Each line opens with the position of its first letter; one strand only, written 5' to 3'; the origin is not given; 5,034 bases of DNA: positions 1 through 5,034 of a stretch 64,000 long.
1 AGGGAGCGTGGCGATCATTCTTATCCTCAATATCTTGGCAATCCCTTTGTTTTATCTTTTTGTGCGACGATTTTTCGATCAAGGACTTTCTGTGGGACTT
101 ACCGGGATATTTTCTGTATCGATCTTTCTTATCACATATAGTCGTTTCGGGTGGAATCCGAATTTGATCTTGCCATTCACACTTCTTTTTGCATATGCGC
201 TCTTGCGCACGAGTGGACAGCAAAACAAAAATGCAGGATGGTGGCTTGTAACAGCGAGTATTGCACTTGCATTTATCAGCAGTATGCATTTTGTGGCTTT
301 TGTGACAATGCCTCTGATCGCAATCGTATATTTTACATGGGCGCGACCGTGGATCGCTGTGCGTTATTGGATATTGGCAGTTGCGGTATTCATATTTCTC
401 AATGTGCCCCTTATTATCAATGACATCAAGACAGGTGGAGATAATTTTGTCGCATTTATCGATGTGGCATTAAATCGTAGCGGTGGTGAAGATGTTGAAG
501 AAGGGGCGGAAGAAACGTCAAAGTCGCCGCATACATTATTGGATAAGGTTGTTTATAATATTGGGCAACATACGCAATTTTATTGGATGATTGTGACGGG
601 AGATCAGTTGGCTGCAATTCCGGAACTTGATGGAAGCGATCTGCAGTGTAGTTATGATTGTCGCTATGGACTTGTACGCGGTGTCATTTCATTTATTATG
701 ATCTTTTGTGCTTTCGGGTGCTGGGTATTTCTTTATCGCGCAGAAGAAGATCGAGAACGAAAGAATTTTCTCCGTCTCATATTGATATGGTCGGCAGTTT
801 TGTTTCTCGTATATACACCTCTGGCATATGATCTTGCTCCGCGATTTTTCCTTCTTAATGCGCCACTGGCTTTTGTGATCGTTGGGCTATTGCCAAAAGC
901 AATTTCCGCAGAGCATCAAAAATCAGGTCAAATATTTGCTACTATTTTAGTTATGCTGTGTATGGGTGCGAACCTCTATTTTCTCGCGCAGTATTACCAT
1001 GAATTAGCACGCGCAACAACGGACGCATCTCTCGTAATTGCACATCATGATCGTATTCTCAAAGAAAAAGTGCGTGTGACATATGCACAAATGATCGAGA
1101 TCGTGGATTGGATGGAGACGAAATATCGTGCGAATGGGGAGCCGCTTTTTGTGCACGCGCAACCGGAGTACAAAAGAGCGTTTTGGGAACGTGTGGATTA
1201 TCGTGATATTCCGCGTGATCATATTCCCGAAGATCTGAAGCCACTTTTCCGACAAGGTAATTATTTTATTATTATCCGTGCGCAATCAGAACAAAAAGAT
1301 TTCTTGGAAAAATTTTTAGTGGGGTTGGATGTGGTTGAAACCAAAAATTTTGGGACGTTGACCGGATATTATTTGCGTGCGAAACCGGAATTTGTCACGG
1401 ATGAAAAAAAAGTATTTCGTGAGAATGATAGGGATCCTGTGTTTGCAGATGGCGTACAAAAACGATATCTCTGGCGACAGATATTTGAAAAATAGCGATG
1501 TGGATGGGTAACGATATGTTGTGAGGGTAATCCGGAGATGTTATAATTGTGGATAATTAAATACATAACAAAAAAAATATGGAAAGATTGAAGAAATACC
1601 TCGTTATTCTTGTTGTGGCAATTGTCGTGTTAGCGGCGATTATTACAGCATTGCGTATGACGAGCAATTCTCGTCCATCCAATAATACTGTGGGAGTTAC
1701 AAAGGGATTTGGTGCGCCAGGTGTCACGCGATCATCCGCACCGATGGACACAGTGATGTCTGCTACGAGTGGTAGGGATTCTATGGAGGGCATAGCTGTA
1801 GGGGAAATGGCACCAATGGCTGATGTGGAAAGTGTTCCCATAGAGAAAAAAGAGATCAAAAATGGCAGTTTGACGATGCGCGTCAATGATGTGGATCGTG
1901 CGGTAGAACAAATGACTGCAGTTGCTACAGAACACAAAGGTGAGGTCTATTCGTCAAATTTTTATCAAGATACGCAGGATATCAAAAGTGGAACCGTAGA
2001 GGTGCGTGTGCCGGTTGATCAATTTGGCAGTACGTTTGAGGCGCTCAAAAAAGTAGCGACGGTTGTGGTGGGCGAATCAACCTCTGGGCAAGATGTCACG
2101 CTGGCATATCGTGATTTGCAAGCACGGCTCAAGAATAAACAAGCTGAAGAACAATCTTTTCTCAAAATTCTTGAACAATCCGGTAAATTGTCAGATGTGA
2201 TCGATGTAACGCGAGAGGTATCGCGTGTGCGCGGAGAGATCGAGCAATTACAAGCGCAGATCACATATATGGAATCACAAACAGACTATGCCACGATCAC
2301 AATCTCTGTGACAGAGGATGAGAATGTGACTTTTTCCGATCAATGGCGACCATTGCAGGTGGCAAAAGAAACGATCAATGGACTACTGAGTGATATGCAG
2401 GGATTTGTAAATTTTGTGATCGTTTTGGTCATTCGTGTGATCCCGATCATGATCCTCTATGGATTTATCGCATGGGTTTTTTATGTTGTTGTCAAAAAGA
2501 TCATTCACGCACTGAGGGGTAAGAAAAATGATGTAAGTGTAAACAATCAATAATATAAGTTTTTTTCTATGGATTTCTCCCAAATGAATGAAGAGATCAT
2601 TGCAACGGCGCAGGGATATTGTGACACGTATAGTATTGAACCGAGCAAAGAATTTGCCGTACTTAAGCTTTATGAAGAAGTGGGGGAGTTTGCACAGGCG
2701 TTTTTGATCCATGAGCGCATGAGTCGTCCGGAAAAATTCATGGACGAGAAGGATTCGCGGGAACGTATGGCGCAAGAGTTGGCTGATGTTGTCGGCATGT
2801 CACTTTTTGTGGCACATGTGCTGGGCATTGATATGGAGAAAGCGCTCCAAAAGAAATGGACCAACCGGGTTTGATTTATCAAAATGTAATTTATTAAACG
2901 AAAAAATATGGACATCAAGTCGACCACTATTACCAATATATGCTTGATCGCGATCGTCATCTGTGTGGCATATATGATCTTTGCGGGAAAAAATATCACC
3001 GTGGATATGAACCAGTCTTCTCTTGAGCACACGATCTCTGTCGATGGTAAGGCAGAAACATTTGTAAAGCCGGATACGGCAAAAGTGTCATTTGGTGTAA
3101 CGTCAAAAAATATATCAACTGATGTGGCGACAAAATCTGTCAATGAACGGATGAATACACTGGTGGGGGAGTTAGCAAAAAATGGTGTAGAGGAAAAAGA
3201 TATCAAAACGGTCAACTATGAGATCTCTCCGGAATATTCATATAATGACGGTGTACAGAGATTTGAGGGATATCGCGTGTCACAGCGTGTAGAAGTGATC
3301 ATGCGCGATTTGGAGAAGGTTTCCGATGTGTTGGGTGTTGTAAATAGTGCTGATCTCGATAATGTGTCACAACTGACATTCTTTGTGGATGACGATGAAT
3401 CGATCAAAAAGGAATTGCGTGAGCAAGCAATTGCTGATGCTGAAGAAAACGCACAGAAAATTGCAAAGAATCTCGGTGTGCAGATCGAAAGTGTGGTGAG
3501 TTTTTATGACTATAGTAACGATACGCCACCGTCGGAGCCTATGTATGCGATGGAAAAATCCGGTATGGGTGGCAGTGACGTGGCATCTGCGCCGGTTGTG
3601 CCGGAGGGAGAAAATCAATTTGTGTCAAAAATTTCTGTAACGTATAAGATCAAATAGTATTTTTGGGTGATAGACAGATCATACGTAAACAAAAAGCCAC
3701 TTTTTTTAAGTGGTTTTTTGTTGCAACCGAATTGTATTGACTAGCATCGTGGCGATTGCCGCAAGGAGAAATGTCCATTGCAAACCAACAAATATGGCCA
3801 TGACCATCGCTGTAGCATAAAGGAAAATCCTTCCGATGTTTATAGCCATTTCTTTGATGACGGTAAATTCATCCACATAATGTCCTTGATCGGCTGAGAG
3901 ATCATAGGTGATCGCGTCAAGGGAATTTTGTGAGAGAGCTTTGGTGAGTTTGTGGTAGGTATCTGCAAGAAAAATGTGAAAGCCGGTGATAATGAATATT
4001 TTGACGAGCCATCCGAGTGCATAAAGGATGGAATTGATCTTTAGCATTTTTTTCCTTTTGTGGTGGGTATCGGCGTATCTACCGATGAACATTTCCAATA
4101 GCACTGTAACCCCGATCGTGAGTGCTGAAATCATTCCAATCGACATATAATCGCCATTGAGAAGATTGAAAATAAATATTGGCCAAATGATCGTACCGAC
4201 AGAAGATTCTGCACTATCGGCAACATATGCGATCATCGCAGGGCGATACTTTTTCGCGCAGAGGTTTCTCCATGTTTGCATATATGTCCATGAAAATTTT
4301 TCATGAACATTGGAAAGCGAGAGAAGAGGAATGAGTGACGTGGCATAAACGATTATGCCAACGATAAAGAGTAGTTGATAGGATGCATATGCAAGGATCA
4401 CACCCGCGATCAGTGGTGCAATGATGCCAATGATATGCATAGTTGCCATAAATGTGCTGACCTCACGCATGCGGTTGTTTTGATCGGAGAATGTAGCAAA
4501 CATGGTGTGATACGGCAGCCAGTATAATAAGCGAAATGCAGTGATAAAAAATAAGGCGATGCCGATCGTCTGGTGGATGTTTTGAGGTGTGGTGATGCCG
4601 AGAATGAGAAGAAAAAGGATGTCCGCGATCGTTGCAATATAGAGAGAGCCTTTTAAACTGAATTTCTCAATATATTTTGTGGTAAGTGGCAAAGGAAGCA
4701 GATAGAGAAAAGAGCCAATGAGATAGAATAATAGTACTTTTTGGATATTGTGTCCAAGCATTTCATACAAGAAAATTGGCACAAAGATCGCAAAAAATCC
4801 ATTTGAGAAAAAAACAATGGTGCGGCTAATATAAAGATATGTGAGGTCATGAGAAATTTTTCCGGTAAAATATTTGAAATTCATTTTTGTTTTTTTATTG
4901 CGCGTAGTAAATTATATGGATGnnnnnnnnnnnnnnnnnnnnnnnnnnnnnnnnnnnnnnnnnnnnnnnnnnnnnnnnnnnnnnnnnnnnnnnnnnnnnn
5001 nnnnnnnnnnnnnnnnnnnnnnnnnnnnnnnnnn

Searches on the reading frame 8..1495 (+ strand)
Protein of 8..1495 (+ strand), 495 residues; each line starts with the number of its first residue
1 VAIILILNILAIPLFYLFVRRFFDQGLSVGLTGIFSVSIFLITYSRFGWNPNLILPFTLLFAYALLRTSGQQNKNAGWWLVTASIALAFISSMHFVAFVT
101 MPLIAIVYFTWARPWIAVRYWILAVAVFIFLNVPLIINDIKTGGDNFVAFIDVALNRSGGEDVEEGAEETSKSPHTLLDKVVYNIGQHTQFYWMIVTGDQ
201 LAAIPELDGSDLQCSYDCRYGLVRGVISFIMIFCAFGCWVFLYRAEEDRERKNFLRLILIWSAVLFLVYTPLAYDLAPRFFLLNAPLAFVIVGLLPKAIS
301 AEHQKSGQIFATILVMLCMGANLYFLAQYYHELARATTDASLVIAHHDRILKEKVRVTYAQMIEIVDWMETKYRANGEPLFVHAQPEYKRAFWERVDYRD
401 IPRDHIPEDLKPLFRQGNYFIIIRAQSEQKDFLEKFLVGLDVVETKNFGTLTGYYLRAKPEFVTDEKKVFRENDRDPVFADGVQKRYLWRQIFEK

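Call 59: search_protein_families(library=pfam, proteins=[window:8-1495:+])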
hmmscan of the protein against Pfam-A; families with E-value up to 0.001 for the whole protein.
window:8-1495:+ (495 aa): 1 family
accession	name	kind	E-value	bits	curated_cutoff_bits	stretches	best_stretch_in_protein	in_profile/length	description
PF13231.12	PMT_2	-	0.00019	22.1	26.1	1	5-136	29-158/160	Dolichyl-phosphate-mannose-protein mannosyltransferase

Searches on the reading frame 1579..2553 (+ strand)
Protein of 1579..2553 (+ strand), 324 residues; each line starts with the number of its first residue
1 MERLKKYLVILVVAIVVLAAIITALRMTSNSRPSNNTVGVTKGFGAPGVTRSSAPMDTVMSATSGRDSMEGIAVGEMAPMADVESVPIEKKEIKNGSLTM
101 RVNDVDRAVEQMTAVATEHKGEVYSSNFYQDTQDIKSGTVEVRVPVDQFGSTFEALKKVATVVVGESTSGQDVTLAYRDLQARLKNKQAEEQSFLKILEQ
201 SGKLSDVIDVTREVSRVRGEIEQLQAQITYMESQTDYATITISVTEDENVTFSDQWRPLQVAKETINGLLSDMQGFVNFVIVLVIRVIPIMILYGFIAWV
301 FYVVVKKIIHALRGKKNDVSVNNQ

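Call 59: search_protein_families(library=pfam, proteins=[window:1579-2553:+])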
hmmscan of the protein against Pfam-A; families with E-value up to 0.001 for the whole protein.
window:1579-2553:+ (324 aa): 2 families
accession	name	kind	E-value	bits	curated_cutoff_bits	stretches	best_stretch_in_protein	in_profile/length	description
PF14257.11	DUF4349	-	2.9e-52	177.6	27.7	1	91-302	2-212/213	Domain of unknown function (DUF4349)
PF07889.17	DUF1664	-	0.00056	20.4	34.6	0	97-156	63-120/124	Protein of unknown function (DUF1664)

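Call 76: find_encoding_contigs(protein=window:1579-2553:+, flank=10000, max_places=3)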
Protein window:1579-2553:+ (324 aa): no gene with exactly this product is on record in the collection.

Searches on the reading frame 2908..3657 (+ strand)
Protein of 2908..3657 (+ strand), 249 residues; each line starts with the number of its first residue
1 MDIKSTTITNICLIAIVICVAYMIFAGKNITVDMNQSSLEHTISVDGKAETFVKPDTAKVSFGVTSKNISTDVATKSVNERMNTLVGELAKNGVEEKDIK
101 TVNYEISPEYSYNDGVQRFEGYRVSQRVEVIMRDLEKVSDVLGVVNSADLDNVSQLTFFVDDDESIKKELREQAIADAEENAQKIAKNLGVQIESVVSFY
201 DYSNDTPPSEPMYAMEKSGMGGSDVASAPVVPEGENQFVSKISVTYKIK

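Call 59: search_protein_families(library=pfam, proteins=[window:2908-3657:+])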
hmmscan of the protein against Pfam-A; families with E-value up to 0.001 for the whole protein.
window:2908-3657:+ (249 aa): 1 family
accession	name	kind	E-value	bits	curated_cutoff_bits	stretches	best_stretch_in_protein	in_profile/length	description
PF04402.19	SIMPL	-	1.1e-45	156.8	25.2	1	43-246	1-205/205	Protein of unknown function (DUF541)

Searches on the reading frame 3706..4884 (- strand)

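Call 59: search_protein_families(library=pfam, proteins=[window:3706-4884:-])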
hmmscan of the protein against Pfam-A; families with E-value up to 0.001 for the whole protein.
window:3706-4884:- (392 aa): 1 family
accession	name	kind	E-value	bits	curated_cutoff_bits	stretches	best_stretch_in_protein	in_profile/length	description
PF07690.21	MFS_1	-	4.5e-15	55.9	33.4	2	17-189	1-173/347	Major Facilitator Superfamily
